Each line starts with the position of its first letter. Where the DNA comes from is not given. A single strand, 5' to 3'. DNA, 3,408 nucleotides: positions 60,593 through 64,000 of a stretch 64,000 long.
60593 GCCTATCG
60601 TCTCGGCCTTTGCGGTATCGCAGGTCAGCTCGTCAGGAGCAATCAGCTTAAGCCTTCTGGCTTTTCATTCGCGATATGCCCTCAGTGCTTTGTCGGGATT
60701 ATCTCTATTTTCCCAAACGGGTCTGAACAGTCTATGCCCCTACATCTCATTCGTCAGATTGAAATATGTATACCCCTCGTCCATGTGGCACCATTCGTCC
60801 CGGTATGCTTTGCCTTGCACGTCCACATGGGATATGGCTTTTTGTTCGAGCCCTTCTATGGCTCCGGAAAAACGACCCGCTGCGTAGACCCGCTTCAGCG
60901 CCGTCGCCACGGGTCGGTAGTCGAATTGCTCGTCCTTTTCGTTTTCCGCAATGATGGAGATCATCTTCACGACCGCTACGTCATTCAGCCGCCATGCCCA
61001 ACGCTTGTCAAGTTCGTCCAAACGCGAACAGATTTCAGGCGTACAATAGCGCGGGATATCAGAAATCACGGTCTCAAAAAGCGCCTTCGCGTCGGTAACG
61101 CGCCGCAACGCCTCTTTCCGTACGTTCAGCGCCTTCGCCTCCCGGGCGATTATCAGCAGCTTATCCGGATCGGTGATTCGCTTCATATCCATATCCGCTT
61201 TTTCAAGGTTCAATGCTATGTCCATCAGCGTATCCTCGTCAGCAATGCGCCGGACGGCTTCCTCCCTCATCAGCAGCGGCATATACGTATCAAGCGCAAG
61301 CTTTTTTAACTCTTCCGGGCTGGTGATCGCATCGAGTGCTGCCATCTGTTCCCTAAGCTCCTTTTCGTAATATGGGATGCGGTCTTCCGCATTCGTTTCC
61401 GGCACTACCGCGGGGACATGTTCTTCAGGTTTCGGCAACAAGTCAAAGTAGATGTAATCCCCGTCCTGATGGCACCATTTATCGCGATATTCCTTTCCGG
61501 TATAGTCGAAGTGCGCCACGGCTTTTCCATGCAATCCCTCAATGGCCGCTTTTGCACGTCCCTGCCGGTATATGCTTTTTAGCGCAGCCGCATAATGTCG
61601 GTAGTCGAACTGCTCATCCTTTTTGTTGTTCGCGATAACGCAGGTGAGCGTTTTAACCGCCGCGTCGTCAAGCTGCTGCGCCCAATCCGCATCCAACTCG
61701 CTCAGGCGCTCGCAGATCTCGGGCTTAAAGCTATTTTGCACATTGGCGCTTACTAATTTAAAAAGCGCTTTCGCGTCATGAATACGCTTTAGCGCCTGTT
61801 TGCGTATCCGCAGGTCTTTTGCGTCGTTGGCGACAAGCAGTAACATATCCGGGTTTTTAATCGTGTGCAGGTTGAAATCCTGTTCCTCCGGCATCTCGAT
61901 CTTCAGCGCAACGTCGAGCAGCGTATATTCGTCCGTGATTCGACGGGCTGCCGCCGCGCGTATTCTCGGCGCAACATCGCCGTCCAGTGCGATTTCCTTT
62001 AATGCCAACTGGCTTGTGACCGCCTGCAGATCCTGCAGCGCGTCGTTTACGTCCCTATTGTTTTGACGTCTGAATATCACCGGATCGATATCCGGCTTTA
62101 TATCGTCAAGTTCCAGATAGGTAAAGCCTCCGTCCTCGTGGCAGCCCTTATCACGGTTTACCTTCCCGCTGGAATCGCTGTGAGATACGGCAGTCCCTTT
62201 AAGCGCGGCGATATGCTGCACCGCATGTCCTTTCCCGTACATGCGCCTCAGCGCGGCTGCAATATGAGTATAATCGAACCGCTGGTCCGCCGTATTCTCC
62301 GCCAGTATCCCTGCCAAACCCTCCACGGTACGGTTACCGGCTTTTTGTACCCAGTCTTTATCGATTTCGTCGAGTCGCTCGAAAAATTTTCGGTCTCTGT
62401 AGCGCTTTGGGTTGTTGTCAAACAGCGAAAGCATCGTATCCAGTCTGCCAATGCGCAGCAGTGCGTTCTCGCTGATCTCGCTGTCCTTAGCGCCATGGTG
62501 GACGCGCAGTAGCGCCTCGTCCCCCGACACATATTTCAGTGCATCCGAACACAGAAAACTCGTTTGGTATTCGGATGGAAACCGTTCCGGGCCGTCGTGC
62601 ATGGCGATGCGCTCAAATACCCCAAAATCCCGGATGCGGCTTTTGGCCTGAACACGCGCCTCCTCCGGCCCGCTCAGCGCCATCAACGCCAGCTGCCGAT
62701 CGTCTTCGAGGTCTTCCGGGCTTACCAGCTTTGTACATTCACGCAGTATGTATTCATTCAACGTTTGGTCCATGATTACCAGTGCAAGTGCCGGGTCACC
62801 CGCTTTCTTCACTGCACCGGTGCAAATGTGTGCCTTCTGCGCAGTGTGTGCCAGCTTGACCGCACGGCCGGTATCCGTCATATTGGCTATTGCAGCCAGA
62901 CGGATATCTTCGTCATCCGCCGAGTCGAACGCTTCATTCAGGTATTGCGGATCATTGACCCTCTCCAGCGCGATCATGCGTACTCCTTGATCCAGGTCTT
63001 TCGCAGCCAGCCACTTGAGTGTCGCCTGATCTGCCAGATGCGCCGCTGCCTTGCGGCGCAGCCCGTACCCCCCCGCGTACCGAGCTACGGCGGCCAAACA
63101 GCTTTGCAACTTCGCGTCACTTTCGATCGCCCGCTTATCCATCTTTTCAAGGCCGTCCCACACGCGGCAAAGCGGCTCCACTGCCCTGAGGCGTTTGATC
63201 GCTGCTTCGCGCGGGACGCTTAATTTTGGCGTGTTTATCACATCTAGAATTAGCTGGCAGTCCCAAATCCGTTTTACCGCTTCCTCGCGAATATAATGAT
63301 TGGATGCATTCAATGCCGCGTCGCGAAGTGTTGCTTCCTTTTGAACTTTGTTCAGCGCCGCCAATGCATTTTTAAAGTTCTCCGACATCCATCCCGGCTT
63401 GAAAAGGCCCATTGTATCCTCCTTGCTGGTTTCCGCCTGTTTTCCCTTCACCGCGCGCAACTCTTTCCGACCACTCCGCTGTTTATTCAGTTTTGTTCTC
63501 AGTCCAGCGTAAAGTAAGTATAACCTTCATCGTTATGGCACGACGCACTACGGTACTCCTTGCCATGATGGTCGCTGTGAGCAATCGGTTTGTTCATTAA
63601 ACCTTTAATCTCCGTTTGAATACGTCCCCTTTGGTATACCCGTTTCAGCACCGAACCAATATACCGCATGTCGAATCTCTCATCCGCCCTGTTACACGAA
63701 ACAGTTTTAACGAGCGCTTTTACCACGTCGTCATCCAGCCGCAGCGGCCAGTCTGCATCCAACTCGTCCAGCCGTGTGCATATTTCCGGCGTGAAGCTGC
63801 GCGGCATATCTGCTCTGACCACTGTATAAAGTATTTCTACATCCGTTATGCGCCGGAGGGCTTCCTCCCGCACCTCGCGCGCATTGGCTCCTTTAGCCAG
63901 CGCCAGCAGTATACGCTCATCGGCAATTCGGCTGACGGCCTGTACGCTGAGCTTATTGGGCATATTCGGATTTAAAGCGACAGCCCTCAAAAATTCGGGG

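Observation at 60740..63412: Three tail-bearing modules fused in one 890-aa protein, so the tail motif is not strictly C-terminal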

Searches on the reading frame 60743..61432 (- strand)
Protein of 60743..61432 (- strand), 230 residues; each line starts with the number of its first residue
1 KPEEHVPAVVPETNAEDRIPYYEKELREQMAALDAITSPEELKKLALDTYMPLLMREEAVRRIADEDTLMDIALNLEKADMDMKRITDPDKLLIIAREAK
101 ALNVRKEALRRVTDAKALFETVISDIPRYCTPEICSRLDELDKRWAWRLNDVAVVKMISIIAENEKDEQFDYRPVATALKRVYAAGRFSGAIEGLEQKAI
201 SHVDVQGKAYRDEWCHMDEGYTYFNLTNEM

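Call 23: find_related_loci(query=A2, collection=genome_contigs, flank=10000)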
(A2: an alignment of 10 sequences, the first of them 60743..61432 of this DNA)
Query A2 (230 aa) in genome_contigs; peptide patterns used: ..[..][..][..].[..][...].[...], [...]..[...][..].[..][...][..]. (x = any residue, [..] = any of these).
41 stretches matched a pattern; 3 encode a relative of the query (tblastn E <= 1e-3); 3 distinct loci.
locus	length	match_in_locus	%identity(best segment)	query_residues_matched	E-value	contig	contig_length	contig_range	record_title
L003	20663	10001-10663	59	10-226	3e-85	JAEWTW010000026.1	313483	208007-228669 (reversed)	MAG: Bacillota bacterium isolate OH_SDB_160 k127_381545, whole genome shotgun sequence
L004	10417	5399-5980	59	33-226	1e-74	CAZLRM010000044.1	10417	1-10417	MAG TPA_asm: uncultured Christensenellaceae bacterium isolate SRP192927_co6_269 genome assembly, contig: NODE_16369_leng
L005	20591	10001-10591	60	33-230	3e-73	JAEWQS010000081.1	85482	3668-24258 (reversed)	MAG: Bacillota bacterium isolate OH_SBrB_29 k127_399009, whole genome shotgun sequence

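Call 28: search_protein_representatives(alignment_id=A2)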
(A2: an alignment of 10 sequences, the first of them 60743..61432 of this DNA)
Query: 10 sequences, 217 profile positions. Proteins with E-value up to 0.001 (for the whole library): 3361; up to 1e-10: 1045; up to 1e-30: 29. The best 150 are listed.
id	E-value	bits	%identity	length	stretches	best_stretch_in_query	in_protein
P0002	1.5e-285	956.0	-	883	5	2-216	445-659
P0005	1.1e-156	534.7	-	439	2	21-216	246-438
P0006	5.1e-87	307.0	-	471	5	77-216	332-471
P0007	3.4e-75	268.4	-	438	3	16-216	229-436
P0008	3.1e-64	232.6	-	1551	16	16-126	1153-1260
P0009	5.9e-57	208.8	-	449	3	6-217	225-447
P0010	3.0e-56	206.5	-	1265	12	15-114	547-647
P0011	5.5e-55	202.3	-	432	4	4-216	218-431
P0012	9.3e-48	178.7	-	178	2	101-214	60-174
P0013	1.4e-46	174.8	-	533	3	18-214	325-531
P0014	3.0e-40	154.2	-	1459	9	14-128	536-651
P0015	4.2e-39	150.4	-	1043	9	9-133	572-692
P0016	1.0e-38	149.1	-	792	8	11-110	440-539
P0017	4.2e-38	147.1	-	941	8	9-115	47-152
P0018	5.4e-38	146.8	-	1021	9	9-129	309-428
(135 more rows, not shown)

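Call 30: find_encoding_contigs(protein=P0007, flank=10000, max_places=4)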
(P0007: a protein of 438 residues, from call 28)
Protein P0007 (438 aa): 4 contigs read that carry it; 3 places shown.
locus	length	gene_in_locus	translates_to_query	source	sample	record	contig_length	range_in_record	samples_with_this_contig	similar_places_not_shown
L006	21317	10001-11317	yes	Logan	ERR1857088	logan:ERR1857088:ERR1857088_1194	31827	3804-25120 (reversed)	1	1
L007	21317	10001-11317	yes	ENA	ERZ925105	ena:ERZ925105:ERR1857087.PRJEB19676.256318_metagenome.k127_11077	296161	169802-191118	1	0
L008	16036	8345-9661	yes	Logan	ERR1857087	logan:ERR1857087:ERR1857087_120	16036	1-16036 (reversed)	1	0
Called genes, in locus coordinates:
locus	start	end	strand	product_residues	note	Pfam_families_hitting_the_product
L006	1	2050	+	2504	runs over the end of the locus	-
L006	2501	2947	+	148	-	-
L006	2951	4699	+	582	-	PF00069:Pkinase, PF07714:PK_Tyr_Ser-Thr, PF03109:ABC1 (weak), PF23952:LRR_EndoS (faint), PF12799:LRR_4 (faint), PF25019:LRR_R13L1-DRL21 (faint)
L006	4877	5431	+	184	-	PF00293:NUDIX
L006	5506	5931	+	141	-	-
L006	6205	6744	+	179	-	-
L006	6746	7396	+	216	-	-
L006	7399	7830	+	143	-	-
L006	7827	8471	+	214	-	-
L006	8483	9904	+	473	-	-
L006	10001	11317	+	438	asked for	-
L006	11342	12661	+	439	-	-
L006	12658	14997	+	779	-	PF04055:Radical_SAM, PF13353:Fer4_12 (weak), PF04055:Radical_SAM, PF13186:SPASM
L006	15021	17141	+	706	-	-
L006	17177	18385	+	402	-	-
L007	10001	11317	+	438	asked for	-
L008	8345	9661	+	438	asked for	-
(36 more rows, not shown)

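Call 31: find_encoding_contigs(protein=P0005, flank=10000, max_places=4)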
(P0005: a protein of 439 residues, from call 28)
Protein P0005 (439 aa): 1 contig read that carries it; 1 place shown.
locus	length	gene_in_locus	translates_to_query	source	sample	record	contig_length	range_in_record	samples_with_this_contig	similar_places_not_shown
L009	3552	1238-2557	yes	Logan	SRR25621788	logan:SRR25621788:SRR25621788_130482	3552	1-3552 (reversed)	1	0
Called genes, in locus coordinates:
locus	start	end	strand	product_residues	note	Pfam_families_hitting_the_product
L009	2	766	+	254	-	?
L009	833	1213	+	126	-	-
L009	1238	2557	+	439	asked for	-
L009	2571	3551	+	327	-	?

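Call 60: search_protein_families(library=ncbifam, proteins=[P0006], max_evalue=0.1)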
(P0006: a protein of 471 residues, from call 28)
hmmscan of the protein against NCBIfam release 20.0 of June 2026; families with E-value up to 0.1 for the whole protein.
P0006 (471 aa): 0 families

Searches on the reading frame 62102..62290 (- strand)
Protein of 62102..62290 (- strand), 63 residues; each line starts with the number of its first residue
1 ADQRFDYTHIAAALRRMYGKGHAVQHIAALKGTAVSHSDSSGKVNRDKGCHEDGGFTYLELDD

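Call 81: find_homologous_proteins(query=A5, max_evalue=1)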
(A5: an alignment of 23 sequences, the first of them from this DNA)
Query A5 (23 sequences): 18 candidates shared short words with the query, none scored E <= 1.

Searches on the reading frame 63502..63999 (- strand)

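Call 60: search_protein_families(library=ncbifam, proteins=[window:63502-63999:-], max_evalue=0.1)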
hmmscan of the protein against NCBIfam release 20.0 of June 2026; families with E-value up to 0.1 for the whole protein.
window:63502-63999:- (166 aa): 2 families
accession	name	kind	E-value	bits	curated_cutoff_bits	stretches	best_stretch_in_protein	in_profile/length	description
NF010240.0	PRK13687.1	subfamily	0.039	14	99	0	26-56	6-35/85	hypothetical protein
TIGR02434.1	CobF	equivalog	0.096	12.2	195.8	0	10-66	9-67/250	precorrin-6A synthase (deacetylating)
